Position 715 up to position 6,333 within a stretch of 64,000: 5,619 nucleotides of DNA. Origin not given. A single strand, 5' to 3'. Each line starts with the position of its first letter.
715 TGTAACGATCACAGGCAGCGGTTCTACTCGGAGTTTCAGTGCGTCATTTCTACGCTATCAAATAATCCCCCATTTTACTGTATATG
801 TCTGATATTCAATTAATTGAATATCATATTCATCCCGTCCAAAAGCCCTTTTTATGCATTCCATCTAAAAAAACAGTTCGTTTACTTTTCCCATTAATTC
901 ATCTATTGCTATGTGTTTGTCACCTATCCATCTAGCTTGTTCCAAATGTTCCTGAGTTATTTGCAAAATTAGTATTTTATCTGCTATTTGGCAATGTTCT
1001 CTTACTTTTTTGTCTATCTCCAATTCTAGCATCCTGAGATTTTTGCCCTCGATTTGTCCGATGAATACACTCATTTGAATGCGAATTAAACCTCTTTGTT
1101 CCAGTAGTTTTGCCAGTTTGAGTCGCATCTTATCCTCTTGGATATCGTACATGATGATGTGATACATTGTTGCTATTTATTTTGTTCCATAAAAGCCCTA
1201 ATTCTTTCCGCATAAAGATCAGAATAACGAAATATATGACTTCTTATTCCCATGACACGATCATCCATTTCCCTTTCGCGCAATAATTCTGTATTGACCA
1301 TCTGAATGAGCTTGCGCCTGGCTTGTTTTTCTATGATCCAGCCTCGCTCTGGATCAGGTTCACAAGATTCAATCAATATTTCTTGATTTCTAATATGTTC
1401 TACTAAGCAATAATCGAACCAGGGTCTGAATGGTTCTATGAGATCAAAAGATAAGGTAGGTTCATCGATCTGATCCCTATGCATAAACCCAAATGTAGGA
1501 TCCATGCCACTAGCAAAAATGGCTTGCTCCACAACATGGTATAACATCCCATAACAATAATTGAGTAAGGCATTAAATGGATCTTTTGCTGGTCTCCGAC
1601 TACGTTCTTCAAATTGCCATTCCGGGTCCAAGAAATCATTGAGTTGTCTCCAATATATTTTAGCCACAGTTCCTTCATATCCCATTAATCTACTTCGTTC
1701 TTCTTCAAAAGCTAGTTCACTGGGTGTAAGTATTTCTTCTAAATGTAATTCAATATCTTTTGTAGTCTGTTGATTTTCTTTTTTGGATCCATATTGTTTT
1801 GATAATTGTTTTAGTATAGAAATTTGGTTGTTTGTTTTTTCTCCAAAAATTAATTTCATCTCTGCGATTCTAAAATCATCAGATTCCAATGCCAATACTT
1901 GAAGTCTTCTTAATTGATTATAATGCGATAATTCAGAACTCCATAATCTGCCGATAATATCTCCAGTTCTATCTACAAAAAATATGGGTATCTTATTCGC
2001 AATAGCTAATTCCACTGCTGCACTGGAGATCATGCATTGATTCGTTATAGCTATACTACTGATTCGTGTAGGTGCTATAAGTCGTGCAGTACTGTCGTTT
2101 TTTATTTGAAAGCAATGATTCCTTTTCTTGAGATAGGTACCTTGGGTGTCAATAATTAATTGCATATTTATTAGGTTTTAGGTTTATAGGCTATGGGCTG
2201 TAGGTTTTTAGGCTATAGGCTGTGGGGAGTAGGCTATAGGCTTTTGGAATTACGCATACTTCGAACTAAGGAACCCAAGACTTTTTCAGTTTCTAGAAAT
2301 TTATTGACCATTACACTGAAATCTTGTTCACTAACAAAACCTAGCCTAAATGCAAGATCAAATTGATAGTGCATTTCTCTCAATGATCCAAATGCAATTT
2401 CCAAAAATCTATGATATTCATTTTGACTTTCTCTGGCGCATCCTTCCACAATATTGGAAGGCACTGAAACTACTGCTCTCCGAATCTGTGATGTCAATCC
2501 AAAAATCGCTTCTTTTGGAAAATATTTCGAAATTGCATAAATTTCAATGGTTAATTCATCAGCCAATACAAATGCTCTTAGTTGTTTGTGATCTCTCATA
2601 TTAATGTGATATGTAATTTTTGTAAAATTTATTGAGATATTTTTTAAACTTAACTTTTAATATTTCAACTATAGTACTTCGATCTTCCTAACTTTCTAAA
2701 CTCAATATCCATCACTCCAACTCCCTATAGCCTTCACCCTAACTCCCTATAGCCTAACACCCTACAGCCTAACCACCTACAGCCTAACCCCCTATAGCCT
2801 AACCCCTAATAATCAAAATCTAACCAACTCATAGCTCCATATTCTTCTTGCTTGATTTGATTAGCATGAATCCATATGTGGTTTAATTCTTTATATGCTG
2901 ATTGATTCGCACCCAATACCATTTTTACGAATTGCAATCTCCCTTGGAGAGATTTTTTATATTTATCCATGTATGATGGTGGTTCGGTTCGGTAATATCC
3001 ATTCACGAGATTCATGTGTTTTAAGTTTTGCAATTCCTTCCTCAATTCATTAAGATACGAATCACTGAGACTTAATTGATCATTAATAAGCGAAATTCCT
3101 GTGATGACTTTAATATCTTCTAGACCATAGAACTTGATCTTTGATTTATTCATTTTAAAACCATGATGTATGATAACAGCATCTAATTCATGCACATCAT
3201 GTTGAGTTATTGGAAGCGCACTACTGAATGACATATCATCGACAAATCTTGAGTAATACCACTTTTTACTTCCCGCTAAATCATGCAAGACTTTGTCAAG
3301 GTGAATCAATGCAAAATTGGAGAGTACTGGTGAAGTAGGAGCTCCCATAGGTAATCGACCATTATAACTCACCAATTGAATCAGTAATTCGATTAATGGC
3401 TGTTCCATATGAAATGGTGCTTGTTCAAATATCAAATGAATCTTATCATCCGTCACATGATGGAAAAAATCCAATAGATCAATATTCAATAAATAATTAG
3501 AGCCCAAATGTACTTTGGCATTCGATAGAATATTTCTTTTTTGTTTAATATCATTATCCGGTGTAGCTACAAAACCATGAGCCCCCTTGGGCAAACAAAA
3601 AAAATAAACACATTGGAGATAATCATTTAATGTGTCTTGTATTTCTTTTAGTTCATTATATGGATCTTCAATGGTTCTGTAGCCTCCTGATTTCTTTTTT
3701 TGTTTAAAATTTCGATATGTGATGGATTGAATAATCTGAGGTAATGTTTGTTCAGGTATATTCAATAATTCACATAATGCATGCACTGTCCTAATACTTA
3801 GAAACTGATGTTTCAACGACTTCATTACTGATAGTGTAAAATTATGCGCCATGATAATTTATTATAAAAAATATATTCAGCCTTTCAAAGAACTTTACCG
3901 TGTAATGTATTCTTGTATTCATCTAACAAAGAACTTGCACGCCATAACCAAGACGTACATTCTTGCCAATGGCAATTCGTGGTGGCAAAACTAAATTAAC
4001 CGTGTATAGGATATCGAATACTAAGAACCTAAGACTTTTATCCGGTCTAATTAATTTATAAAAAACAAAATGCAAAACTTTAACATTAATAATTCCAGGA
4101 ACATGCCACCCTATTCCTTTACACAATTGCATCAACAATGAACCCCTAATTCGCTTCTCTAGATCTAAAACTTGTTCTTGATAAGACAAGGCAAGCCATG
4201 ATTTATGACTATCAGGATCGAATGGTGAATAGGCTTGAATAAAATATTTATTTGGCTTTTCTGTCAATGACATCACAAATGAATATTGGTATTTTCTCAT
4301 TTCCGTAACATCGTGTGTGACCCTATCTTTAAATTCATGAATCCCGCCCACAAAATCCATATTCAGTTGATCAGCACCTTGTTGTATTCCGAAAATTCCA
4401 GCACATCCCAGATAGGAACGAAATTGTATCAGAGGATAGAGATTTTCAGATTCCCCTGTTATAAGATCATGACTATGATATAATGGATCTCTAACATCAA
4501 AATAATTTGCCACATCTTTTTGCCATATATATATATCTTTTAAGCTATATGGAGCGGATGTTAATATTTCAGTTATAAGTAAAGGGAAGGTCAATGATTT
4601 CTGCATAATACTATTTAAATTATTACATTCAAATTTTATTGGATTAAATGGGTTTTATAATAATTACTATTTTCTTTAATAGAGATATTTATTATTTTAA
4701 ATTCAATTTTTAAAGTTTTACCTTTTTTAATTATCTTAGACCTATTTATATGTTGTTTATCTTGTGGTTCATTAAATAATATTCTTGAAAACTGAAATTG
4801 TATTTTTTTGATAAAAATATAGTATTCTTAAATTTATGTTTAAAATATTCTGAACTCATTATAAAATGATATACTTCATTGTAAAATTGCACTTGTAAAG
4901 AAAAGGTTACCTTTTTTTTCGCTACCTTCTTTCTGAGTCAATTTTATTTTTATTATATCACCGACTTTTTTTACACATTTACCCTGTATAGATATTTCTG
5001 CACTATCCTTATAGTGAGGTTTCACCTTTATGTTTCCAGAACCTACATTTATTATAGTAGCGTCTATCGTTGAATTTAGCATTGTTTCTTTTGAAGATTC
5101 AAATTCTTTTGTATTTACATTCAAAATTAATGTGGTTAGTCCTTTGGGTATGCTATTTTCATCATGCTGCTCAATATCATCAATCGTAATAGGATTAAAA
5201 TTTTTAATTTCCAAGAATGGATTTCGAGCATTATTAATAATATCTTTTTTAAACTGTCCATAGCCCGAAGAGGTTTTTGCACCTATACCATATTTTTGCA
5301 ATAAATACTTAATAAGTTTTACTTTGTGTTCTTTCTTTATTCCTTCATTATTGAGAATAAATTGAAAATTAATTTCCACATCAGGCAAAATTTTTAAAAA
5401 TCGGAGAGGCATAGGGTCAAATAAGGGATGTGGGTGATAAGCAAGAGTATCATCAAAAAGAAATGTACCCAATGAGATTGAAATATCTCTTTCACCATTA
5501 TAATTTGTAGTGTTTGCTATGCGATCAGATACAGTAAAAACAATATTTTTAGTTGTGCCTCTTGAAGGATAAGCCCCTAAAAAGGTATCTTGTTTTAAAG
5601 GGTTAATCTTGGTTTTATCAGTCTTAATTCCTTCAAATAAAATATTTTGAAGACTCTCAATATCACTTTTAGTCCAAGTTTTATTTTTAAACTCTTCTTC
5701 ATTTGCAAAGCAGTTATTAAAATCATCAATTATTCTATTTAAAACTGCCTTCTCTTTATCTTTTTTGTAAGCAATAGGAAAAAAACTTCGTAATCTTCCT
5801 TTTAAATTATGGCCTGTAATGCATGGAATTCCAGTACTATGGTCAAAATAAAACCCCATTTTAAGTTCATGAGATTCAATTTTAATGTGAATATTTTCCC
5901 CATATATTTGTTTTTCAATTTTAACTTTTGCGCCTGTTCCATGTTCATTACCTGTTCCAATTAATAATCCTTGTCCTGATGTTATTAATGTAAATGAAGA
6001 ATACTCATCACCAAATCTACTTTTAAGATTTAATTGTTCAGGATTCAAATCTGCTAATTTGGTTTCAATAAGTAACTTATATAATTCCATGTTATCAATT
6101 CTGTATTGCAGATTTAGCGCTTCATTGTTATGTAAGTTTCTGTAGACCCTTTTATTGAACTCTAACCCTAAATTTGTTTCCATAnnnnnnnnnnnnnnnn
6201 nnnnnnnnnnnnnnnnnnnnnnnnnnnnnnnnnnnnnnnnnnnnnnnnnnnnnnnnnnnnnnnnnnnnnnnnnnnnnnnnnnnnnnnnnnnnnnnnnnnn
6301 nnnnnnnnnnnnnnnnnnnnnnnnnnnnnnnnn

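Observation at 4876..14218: Type III-B (Cmr) operon wired to a CorA-like membrane effector, with no CARF/SAVED effector: a non-cOA (SAM-AMP-type) signalling system with a new accessory set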

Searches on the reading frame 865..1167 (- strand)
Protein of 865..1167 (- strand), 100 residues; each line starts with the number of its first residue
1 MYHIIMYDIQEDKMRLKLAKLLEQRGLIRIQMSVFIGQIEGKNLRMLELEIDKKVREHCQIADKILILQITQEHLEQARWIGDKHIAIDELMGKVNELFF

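Call 6: search_protein_families(library=pfam, proteins=[window:865-1167:-], max_evalue=0.01)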
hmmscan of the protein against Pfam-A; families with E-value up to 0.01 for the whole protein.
window:865-1167:- (100 aa): 1 family
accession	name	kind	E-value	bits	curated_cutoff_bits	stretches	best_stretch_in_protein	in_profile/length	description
PF09827.14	CRISPR_Cas2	-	1.2e-14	54.7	23.8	1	1-76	1-72/74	CRISPR associated protein Cas2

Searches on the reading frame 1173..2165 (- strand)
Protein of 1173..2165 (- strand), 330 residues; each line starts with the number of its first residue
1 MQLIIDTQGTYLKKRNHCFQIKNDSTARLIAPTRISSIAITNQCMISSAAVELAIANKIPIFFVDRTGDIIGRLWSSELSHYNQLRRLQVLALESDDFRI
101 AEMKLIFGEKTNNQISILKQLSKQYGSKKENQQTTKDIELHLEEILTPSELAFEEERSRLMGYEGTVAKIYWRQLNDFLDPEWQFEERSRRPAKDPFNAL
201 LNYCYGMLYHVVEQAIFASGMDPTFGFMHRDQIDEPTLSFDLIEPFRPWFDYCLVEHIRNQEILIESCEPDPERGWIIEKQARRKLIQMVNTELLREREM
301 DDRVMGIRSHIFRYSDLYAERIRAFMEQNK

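Call 6: search_protein_families(library=pfam, proteins=[window:1173-2165:-], max_evalue=0.01)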
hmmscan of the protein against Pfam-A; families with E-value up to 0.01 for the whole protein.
window:1173-2165:- (330 aa): 1 family
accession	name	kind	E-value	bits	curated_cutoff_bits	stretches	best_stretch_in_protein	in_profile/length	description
PF01867.21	Cas_Cas1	-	6.7e-69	232.6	22.3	1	3-290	1-281/283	CRISPR associated protein Cas1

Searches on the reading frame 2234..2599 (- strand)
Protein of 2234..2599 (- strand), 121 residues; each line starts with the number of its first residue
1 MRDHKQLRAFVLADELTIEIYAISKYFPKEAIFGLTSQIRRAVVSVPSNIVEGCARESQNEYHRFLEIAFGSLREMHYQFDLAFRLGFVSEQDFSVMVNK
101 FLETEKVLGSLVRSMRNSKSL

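Call 6: search_protein_families(library=pfam, proteins=[window:2234-2599:-], max_evalue=0.01)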
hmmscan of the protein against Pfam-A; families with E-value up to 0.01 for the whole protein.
window:2234-2599:- (121 aa): 1 family
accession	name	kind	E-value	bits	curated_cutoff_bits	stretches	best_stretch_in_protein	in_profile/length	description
PF05635.17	23S_rRNA_IVP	-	6.3e-32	110.4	33.8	1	6-109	2-105/106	23S rRNA-intervening sequence protein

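Call 94: search_protein_families(library=padloc, proteins=[window:2234-2599:-], max_evalue=0.01)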
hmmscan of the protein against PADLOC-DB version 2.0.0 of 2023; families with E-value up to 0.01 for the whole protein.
window:2234-2599:- (121 aa): 0 families

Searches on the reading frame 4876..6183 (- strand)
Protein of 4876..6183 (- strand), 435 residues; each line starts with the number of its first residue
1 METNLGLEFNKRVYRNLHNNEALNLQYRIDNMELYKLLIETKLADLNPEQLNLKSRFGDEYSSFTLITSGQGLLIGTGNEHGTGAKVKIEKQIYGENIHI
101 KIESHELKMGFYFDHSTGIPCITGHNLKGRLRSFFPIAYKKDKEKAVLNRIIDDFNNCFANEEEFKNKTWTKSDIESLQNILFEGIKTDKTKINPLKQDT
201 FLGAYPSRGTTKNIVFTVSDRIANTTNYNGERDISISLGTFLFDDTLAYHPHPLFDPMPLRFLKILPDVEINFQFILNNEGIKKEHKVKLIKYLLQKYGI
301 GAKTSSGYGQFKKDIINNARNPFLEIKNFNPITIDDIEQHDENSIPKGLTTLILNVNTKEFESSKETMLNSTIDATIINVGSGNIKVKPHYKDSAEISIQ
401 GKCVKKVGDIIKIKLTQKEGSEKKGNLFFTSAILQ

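Call 3: search_protein_families(library=pfam, proteins=[window:4876-6183:-], max_evalue=0.01)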
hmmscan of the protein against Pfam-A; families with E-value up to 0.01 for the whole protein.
window:4876-6183:- (435 aa): 1 family
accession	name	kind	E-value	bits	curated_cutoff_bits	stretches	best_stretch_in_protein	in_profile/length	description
PF03787.20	RAMPs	-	8.2e-09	36.7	22.1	1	73-312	8-189/189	RAMP superfamily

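Call 4: search_protein_families(library=ncbifam, proteins=[window:4876-6183:-], max_evalue=0.01)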
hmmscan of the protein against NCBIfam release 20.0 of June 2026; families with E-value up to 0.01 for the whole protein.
window:4876-6183:- (435 aa): 4 families
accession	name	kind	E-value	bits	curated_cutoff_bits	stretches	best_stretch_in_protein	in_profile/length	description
TIGR01898.1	cas_TM1791_cmr6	equivalog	3.1e-21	76.4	51.1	1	66-312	3-195/195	type III-B CRISPR module RAMP protein Cmr6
TIGR02580.1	cas_RAMP_Cmr4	equivalog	0.001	19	87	1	114-148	30-64/283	type III-B CRISPR module RAMP protein Cmr4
TIGR01903.2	cas5_csm4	equivalog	0.0017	17.7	55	1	282-317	173-208/304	type III-A CRISPR-associated RAMP protein Csm4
NF009976.0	PRK13441.1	equivalog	0.0078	16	153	1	261-329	29-96/182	F0F1 ATP synthase subunit delta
